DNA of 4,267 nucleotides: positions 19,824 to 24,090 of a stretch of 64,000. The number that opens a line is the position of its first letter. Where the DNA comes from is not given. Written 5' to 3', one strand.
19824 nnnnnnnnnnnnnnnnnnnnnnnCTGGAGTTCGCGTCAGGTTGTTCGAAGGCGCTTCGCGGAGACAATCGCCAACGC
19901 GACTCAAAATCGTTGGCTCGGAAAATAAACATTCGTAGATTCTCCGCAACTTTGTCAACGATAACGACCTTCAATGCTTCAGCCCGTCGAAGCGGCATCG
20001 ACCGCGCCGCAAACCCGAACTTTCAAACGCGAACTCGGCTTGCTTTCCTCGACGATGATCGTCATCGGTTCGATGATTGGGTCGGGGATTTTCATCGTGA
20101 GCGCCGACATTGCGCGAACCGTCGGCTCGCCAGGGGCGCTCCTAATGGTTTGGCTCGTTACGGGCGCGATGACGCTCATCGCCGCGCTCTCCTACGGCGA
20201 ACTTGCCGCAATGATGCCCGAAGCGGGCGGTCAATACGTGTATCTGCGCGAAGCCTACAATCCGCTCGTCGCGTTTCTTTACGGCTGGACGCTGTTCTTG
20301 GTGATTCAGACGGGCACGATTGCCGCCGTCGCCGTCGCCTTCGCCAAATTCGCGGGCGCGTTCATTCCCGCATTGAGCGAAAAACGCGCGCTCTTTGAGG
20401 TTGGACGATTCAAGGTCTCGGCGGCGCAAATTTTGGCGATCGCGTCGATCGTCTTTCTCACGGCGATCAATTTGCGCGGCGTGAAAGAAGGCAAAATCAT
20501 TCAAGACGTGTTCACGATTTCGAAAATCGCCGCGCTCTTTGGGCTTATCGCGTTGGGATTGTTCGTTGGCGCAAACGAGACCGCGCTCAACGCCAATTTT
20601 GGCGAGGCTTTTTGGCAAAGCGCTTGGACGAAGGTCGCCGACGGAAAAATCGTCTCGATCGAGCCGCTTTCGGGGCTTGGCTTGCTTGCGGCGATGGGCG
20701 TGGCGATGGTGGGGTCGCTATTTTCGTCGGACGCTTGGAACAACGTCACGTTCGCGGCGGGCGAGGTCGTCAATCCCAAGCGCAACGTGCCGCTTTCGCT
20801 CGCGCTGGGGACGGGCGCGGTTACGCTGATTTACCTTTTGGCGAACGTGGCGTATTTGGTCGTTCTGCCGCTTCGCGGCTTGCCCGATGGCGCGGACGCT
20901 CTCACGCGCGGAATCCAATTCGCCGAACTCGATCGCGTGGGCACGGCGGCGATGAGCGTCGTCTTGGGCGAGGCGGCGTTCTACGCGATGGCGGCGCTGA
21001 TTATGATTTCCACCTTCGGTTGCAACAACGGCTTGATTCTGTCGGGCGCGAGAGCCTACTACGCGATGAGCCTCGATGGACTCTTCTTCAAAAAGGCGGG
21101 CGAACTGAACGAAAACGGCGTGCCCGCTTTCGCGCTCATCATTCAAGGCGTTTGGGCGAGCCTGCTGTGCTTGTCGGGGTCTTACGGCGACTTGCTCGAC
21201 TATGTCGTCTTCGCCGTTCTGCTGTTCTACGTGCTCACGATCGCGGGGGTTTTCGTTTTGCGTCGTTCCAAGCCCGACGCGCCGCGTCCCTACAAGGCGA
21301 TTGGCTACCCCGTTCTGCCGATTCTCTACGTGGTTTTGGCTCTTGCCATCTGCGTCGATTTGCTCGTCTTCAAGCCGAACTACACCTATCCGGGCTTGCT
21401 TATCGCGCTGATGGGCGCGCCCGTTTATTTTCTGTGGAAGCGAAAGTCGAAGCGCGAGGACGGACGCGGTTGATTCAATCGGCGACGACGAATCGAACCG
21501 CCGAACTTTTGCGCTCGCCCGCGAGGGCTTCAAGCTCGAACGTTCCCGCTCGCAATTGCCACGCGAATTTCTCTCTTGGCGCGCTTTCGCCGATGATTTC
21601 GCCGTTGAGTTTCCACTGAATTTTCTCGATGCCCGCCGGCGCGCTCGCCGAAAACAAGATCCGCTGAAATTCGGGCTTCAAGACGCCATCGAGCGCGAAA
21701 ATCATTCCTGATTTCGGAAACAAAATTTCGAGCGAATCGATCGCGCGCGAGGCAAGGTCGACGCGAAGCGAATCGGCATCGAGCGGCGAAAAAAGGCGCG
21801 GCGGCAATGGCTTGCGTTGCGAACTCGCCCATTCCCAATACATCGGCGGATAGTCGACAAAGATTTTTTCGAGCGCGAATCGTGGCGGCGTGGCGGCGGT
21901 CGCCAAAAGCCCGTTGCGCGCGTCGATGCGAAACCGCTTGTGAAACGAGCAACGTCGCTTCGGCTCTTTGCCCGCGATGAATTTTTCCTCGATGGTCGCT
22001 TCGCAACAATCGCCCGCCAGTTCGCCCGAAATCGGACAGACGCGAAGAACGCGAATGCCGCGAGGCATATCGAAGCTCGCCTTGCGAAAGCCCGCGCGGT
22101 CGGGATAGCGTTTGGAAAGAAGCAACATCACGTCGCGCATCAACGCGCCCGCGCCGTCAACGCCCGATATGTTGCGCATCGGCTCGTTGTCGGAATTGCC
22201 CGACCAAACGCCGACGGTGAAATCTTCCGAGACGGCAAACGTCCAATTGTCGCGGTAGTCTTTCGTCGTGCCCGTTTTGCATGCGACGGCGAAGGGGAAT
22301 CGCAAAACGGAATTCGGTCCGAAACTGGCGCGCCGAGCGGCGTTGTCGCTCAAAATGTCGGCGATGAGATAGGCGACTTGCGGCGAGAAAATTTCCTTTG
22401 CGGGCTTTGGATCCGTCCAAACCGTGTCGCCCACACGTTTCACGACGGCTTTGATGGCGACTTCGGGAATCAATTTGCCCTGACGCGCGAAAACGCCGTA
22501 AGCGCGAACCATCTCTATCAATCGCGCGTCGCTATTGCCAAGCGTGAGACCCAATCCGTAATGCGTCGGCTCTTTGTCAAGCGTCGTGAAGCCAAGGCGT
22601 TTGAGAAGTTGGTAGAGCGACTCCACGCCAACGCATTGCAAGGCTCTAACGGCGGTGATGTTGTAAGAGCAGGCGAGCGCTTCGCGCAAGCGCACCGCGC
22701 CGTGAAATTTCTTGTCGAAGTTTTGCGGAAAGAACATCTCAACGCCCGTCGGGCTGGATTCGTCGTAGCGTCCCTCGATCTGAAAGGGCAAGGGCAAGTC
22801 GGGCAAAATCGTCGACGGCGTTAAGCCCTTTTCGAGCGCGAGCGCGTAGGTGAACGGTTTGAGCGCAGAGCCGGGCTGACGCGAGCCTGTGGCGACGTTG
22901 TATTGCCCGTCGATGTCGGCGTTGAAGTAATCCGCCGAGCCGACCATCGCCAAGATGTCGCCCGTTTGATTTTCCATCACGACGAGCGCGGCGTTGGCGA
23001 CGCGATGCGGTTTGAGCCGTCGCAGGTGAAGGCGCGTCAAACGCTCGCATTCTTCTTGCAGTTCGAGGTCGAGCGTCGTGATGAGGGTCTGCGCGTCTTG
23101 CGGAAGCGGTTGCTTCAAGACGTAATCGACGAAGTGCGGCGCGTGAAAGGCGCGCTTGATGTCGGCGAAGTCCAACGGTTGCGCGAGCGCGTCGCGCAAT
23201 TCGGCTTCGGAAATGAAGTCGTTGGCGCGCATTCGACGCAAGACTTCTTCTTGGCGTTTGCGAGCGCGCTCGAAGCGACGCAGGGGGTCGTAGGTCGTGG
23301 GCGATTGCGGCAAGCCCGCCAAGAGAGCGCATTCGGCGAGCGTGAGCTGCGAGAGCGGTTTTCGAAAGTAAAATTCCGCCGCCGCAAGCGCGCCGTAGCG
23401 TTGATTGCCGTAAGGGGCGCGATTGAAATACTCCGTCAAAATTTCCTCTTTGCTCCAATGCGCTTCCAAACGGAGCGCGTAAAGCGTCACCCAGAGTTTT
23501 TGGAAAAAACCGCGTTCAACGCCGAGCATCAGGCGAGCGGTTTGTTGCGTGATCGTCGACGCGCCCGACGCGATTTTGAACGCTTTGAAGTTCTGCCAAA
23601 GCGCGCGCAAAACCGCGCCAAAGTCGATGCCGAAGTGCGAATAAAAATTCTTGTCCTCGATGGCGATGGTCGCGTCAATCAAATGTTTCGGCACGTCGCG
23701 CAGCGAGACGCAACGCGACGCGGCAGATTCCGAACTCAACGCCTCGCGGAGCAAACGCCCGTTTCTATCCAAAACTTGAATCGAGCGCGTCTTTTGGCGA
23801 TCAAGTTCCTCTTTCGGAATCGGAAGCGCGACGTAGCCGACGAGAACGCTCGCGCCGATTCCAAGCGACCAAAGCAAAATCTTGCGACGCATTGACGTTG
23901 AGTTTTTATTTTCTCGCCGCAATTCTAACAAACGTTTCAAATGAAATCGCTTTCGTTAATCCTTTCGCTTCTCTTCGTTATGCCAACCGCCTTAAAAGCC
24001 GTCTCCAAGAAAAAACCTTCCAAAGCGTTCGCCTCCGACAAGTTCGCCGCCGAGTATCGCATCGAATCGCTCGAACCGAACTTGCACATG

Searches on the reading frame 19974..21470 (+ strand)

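Call 50: search_protein_families(library=ncbifam, proteins=[window:19974-21470:+], max_evalue=1e-8)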
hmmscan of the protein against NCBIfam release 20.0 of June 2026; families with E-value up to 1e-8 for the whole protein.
window:19974-21470:+ (499 aa): 17 families
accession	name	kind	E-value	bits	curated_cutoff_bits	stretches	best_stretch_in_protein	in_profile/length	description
TIGR00911.1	2A0308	subfamily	4.7e-65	220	701.8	1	13-487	40-472/505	L-type amino acid transporter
TIGR00909.1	2A0306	subfamily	1.4e-55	189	556.8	1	18-488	2-429/429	amino acid transporter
NF053761.1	BrChAATpBcaP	equivalog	1.5e-39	136.3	690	2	10-197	13-201/460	branched-chain amino acid transporter BcaP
TIGR00906.1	2A0303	subfamily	1.2e-29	103.2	681.7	1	15-431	27-428/602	cationic amino acid transport permease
TIGR00905.1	2A0302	subfamily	1.5e-29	103.1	409.05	1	18-492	6-439/473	basic amino acid/polyamine antiporter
TIGR00908.1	2A0305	equivalog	5.7e-27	94.7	381.75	1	17-493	5-434/442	ethanolamine permease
NF008466.1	PRK11357.1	equivalog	9e-25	87.5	800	1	15-494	4-441/446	fructoselysine/psicoselysine transporter FrlA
TIGR03810.1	arg_ornith_anti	equivalog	9.8e-23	80.6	591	1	20-459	2-407/468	arginine-ornithine antiporter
TIGR00913.1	2A0310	subfamily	8.3e-19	67.7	578.7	1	27-401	10-356/480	amino acid permease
NF007929.0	PRK10644.1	equivalog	1.5e-18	66.7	574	1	19-443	8-390/445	arginine/agmatine antiporter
NF008094.0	PRK10836.1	subfamily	1.9e-16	59.9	735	1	10-412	6-373/489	amino acid permease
NF008484.0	PRK11387.1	equivalog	9e-13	48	716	1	10-470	5-434/471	S-methylmethionine permease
NF008245.0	PRK11021.1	equivalog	2.9e-12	46.3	284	1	16-427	3-365/419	L-methionine/branched-chain amino acid transporter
NF053774.1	TmaoPremMsil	equivalog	7e-11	41.5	690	1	42-486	24-465/520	trimethylamine N-oxide permease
NF007754.0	PRK10435.1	equivalog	2e-10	40.3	585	1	19-398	5-333/443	cadaverine/lysine antiporter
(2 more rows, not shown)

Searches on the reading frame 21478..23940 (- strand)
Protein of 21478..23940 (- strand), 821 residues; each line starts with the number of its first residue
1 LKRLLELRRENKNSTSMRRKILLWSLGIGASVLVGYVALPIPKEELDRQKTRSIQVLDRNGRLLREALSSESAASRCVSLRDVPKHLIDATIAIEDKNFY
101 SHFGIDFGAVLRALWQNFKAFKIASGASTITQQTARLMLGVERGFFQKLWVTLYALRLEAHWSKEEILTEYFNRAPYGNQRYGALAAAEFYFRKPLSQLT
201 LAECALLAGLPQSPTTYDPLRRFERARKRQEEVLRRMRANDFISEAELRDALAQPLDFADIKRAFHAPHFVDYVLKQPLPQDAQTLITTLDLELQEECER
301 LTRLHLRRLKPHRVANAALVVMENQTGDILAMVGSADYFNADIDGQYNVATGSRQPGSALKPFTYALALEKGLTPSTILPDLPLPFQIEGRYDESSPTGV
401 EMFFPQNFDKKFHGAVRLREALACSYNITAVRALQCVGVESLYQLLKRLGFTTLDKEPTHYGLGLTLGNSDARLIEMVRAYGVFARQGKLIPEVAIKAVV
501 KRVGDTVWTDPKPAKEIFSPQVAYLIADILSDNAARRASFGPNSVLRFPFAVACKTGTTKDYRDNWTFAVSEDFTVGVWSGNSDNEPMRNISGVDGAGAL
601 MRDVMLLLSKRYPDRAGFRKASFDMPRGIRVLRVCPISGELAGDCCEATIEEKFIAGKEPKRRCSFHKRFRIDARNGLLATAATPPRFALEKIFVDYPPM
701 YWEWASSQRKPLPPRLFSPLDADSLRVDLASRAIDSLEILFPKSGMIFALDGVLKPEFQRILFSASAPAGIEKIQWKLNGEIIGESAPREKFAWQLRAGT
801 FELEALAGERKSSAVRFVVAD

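Call 50: search_protein_families(library=ncbifam, proteins=[window:21478-23940:-], max_evalue=1e-8)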
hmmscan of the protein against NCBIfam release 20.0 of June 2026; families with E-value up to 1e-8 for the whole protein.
window:21478-23940:- (821 aa): 14 families
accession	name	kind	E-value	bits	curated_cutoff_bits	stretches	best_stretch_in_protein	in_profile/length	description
TIGR02073.1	PBP_1c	equivalog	1.3e-164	549.7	494.2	1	46-818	4-726/728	penicillin-binding protein 1C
TIGR02074.1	PBP_1a_fam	subfamily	1.3e-126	423.6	508.75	1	77-606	4-530/535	PBP1A family penicillin-binding protein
NF051885.1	tranpepglycosPbpC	equivalog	1.9e-111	373.7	900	1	47-613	50-598/632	multimodular transpeptidase-transglycosylase PbpC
NF008414.0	PRK11240.1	equivalog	6e-91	305.7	1121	1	55-615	44-571/774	peptidoglycan glycosyltransferase PbpC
TIGR02071.1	PBP_1b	equivalog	3e-83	280.3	717.75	1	60-603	132-677/729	penicillin-binding protein 1B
NF008643.0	PRK11636.1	equivalog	2.9e-70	237.5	1263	2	77-274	68-268/850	peptidoglycan glycosyltransferase/peptidoglycan DD-transpeptidase MrcA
NF038272.1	strep_PBP1A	exception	6.1e-56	190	1075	1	22-566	19-565/658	penicillin-binding protein PBP1A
NF007061.0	PRK09506.1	equivalog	8.1e-55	186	1120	1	68-602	203-740/825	bifunctional glycosyl transferase/transpeptidase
NF011423.0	PRK14850.1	equivalog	1e-50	172.9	1275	1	62-598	144-682/764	penicillin-binding protein 1b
NF038276.1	strep_PBP2A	exception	4e-46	157.6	1100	2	74-251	95-269/716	penicillin-binding protein PBP2A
NF038274.1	strep_PBP1B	exception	4.9e-46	157.4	1225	2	78-240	85-253/745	penicillin-binding protein PBP1B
TIGR02070.1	mono_pep_trsgly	equivalog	8e-34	117.1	182.65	1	72-239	52-220/224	monofunctional biosynthetic peptidoglycan transglycosylase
NF010008.0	PRK13481.1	equivalog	1.9e-25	89.7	270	1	74-254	79-266/269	glycosyltransferase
TIGR03423.1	pbp2_mrdA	equivalog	3.3e-14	52.4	455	1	276-452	219-391/593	penicillin-binding protein 2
